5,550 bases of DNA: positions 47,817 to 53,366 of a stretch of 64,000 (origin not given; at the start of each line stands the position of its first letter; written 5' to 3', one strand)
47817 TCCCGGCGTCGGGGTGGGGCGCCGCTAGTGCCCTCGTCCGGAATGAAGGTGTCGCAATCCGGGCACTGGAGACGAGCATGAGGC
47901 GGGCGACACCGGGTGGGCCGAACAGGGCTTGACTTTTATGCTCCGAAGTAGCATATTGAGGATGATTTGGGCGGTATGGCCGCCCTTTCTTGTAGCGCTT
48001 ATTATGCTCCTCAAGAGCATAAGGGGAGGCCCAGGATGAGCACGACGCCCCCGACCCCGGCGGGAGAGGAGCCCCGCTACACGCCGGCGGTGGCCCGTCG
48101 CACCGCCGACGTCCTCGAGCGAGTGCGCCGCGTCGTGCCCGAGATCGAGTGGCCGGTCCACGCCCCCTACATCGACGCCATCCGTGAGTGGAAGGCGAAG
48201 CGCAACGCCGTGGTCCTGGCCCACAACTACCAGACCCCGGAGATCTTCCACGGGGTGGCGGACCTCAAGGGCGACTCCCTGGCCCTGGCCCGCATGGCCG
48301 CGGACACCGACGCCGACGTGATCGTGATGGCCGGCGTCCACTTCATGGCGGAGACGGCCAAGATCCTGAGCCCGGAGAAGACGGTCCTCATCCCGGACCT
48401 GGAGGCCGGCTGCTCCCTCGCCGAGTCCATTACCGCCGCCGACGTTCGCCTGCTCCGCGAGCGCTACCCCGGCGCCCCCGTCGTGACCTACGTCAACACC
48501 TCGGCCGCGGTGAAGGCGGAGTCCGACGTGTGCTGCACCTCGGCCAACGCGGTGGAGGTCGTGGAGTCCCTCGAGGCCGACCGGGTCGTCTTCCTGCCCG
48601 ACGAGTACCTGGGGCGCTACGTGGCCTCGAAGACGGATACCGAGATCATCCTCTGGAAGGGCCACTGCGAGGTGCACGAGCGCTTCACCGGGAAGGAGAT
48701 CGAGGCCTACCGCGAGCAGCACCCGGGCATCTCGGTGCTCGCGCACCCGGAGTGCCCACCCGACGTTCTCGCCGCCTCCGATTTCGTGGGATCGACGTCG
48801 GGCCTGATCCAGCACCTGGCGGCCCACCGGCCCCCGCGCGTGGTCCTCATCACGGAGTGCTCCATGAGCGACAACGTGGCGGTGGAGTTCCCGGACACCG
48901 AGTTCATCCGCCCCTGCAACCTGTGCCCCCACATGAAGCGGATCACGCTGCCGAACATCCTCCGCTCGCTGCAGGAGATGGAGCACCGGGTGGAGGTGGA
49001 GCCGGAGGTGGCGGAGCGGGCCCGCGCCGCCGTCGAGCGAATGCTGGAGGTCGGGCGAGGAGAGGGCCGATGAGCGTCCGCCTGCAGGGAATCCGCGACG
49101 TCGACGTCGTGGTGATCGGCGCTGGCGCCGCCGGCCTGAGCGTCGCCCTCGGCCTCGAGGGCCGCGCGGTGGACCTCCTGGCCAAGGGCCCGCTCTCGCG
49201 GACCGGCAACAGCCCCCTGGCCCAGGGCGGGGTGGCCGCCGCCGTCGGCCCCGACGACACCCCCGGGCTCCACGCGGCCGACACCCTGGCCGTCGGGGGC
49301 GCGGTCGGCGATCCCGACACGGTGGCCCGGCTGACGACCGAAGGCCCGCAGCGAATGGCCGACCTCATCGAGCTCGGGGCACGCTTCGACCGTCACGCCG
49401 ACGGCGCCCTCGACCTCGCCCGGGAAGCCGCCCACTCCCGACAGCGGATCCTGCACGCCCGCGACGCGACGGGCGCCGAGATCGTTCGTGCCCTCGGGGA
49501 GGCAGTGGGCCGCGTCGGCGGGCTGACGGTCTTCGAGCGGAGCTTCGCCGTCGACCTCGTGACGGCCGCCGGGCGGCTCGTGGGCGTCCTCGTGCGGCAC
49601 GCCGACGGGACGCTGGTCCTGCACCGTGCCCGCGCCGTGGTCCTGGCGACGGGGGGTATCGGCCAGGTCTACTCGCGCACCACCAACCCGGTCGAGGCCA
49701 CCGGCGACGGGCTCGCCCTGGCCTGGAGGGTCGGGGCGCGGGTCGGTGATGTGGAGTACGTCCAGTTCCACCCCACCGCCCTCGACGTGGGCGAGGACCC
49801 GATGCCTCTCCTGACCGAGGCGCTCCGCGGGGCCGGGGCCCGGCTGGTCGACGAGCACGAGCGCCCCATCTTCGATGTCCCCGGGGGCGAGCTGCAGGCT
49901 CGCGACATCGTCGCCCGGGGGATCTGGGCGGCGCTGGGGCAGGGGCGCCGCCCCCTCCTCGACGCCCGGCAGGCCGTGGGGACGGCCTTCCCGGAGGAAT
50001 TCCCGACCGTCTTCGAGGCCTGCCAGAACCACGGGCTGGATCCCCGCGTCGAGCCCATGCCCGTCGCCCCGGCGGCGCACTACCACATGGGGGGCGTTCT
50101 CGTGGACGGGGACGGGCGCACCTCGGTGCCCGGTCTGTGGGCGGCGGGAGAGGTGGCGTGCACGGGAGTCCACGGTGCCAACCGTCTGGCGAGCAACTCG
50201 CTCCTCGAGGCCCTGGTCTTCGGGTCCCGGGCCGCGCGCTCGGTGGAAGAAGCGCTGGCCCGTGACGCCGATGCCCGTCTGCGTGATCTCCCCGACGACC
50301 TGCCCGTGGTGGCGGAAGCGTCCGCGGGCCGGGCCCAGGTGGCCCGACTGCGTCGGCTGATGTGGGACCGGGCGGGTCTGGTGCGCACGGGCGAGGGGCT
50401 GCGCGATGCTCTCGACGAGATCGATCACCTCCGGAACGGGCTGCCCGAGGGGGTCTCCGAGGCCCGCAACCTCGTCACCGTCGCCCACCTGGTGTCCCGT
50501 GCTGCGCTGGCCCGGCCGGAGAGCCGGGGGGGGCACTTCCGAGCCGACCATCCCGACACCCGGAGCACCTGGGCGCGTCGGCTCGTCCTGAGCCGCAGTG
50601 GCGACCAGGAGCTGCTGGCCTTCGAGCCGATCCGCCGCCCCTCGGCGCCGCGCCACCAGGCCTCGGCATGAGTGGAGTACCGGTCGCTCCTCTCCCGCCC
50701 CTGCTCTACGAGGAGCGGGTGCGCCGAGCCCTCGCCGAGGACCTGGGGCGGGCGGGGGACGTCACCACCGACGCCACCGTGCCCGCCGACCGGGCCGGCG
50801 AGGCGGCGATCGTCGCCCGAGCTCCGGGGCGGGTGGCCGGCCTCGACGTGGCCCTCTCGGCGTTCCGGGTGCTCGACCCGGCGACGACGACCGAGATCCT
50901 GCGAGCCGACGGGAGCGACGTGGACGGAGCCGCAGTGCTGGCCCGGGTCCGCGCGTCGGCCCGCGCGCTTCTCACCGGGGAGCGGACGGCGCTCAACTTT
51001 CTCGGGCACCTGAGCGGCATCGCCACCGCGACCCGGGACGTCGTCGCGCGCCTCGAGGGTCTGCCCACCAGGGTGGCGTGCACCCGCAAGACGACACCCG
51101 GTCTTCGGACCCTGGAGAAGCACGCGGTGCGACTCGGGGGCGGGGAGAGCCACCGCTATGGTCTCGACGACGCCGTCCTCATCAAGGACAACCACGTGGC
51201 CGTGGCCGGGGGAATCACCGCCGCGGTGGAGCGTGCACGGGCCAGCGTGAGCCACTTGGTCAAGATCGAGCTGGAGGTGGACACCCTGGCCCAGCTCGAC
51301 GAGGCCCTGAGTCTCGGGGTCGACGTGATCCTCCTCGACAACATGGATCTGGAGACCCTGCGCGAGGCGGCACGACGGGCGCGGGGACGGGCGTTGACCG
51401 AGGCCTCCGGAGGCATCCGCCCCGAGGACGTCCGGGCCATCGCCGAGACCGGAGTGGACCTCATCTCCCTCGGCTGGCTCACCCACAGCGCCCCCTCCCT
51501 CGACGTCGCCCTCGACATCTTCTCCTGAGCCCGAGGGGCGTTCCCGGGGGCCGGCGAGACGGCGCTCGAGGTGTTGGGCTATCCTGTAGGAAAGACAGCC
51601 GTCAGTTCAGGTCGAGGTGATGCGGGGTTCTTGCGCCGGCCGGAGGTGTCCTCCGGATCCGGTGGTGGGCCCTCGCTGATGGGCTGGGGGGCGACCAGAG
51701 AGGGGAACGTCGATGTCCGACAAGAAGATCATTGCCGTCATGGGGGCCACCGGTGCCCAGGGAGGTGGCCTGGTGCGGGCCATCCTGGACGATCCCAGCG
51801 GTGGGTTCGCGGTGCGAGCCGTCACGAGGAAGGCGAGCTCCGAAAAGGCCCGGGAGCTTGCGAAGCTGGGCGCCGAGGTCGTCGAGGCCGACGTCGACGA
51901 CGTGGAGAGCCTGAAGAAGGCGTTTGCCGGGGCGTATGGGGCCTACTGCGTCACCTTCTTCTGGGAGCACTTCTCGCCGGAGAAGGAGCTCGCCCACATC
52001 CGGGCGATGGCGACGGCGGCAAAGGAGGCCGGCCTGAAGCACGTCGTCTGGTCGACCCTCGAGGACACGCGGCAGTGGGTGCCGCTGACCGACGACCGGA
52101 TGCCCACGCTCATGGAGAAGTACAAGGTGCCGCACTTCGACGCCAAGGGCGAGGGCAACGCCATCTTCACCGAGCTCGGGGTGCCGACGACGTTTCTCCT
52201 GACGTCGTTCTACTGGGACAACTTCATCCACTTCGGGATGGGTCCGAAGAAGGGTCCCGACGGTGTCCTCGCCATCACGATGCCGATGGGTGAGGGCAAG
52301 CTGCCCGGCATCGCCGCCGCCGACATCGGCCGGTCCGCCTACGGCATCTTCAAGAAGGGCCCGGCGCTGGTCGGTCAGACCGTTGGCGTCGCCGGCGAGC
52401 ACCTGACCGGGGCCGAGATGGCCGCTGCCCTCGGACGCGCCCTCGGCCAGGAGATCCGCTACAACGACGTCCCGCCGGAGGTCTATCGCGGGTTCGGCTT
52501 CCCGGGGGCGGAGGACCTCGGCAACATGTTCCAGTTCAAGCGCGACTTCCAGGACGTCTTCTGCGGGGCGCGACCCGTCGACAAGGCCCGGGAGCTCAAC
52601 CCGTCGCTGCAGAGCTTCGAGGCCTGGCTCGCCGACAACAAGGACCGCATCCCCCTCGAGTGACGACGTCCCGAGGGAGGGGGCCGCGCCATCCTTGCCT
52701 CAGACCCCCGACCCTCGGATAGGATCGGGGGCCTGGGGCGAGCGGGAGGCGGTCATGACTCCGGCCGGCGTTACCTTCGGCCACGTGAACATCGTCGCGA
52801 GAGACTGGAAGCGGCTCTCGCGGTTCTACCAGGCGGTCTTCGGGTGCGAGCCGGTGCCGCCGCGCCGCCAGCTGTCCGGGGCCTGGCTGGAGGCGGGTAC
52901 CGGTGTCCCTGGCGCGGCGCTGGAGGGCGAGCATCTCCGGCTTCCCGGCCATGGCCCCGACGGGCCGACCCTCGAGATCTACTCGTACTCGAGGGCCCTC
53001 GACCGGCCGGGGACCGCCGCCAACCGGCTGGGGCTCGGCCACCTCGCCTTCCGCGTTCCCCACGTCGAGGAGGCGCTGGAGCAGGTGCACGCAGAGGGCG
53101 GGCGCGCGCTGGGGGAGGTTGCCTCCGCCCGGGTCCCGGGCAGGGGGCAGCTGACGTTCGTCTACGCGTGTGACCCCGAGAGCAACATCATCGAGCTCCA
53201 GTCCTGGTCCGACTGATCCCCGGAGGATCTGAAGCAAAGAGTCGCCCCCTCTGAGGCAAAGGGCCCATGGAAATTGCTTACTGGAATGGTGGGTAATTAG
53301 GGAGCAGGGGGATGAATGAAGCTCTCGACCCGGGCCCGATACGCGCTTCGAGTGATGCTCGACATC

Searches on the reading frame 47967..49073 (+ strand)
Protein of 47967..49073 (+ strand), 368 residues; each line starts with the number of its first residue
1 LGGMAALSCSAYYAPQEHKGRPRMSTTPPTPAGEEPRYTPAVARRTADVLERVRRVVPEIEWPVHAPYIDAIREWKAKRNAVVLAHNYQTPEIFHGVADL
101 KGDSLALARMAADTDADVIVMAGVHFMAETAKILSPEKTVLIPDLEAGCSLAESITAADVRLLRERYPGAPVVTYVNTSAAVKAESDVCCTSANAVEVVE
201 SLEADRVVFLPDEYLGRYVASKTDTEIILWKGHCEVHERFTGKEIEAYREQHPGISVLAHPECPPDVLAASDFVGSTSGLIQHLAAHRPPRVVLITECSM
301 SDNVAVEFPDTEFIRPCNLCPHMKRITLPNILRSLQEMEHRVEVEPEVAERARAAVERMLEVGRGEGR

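Call 66: search_protein_families(library=pfam, proteins=[window:47967-49073:+], max_evalue=0.00001)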
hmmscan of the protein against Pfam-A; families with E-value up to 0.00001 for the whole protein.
window:47967-49073:+ (368 aa): 1 family
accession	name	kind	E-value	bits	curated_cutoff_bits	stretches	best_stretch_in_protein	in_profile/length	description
PF02445.21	NadA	-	5e-118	394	27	1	71-361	2-295/295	Quinolinate synthetase A protein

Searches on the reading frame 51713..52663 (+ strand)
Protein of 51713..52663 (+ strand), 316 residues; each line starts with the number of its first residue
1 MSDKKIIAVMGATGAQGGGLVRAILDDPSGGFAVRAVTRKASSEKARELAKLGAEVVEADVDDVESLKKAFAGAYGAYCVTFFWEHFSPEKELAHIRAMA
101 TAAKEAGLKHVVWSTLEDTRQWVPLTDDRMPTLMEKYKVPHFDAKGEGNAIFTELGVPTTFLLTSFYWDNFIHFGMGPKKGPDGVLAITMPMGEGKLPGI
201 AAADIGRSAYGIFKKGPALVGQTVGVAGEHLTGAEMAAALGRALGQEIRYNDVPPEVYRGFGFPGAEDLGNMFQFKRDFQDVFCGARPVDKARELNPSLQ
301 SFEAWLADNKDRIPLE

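Call 66: search_protein_families(library=pfam, proteins=[window:51713-52663:+], max_evalue=0.00001)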
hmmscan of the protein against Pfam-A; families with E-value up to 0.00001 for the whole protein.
window:51713-52663:+ (316 aa): 2 families
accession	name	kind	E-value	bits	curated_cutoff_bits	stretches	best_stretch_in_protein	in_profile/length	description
PF05368.20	NmrA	-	3.6e-52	178.3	27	1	4-306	2-298/298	NmrA-like family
PF13460.12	NAD_binding_10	-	1.8e-14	54.4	27.2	1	11-138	1-121/184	NAD(P)H-binding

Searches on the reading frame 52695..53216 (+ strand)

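Call 77: search_protein_families(library=pfam, proteins=[window:52695-53216:+], max_evalue=0.00001)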
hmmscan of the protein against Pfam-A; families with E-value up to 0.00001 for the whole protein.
window:52695-53216:+ (173 aa): 1 family
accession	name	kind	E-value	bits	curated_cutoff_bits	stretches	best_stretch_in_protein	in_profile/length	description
PF18029.7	Glyoxalase_6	-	6.5e-06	27.2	23.6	0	32-164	3-101/106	Glyoxalase-like domain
